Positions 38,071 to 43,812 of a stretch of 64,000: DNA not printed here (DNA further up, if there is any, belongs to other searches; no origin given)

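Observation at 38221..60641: ~25-kb type IX secretion cargo island: three gingipain-like C25 peptidases, two M14 carboxypeptidases and a repeat protein, all with Por-type C-terminal domains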

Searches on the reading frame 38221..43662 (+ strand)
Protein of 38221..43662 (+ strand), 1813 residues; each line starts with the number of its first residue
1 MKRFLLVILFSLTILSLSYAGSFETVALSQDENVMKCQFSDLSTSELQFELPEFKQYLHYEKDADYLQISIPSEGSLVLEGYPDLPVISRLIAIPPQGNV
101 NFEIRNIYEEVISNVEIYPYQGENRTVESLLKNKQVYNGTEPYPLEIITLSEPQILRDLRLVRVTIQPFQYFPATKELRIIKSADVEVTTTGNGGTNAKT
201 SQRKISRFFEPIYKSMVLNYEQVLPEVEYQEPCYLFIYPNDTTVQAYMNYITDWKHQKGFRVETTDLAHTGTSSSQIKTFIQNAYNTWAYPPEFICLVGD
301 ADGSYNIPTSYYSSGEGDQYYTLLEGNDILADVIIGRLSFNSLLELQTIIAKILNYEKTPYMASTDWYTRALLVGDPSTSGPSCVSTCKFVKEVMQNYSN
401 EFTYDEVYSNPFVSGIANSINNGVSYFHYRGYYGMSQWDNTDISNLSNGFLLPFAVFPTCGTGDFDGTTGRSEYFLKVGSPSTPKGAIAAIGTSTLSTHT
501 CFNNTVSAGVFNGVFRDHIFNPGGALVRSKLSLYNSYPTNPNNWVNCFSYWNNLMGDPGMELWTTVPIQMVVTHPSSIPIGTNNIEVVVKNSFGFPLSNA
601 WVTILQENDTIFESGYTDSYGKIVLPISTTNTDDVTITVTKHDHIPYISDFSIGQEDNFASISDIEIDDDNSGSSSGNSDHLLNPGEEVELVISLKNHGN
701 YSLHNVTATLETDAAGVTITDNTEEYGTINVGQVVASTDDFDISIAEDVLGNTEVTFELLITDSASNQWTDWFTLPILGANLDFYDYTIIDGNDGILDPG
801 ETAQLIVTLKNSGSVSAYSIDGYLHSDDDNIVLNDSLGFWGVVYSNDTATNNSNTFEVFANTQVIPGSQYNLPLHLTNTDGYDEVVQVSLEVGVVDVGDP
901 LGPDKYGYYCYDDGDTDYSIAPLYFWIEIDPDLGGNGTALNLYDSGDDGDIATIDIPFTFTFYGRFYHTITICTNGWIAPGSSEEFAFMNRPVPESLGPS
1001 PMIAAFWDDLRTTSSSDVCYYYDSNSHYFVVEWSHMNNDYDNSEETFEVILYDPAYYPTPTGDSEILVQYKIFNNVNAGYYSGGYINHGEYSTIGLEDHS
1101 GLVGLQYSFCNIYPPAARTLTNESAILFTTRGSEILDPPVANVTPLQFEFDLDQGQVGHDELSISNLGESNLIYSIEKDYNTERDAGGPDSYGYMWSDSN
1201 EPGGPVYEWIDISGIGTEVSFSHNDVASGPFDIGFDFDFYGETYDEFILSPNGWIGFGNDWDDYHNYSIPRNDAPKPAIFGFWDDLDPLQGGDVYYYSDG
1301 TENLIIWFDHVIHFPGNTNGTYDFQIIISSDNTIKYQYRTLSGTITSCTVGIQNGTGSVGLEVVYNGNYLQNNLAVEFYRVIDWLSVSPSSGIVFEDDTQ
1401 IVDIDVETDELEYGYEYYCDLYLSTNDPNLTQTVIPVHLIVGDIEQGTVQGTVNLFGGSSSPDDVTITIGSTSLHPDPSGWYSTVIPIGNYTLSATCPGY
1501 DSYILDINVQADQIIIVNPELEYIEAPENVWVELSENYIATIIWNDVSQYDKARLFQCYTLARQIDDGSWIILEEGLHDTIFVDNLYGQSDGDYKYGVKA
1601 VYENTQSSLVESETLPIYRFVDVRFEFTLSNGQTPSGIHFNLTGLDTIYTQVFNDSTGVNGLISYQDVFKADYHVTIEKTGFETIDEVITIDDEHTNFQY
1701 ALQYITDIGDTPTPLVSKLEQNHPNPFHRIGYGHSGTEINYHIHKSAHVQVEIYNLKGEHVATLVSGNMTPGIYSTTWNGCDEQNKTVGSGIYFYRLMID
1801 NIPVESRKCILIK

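Call 3: search_protein_families(library=pfam, proteins=[window:38221-43662:+], max_evalue=0.01)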
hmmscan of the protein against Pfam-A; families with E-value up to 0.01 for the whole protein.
window:38221-43662:+ (1813 aa): 9 families
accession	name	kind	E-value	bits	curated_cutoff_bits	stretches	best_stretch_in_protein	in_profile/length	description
PF01364.23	Peptidase_C25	-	1e-51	176.8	23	1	234-562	1-374/374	Peptidase family C25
PF08126.16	Propeptide_C25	-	2.3e-24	86.1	22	1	32-222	9-199/205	Propeptide_C25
PF06119.19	NIDO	-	6e-10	39.9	25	1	969-1039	2-69/186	Nidogen-like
PF13860.13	FlgD_ig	-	2e-07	31.3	27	1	1743-1793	18-69/79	FlgD Ig-like domain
PF03785.20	Peptidase_C25_C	-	2.8e-07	30.7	25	1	567-650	1-77/79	Peptidase family C25, C terminal ig-like domain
PF13620.12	CarboxypepD_reg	-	4.1e-06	27.5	32.3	1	1465-1519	17-79/82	Carboxypeptidase regulatory-like domain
PF08308.17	PEGA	-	1.9e-05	24.9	20.8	0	1668-1703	32-68/71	PEGA domain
PF02369.22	Big_1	-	0.00016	22.2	34.9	1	582-640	18-79/93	Bacterial Ig-like domain (group 1)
PF13585.12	CHU_C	-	0.0014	19.2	27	1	1743-1801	23-74/86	CHU_C Type IX secretion signal domain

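Call 4: search_protein_families(library=ncbifam, proteins=[window:38221-43662:+], max_evalue=0.01)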
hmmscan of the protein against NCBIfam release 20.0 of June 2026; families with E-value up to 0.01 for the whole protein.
window:38221-43662:+ (1813 aa): 4 families
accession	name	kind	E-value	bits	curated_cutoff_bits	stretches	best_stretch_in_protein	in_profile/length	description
NF038112.1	myxo_dep_M36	subfamily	4.8e-06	24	1500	1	643-735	847-936/1604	myxosortase-dependent M36 family metallopeptidase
TIGR03900.1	prc_long_Delta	hypoth_equivalog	7.5e-06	24.2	660.95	1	666-765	672-766/973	MXAN_5808 family serine peptidase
TIGR04183.1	Por_Secre_tail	domain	0.00037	20.4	23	1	1724-1801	3-62/72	T9SS type A sorting domain-containing protein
NF005176.1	PRK06655.1-1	equivalog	0.0072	16.3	230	1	1745-1793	95-143/197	flagellar hook assembly protein FlgD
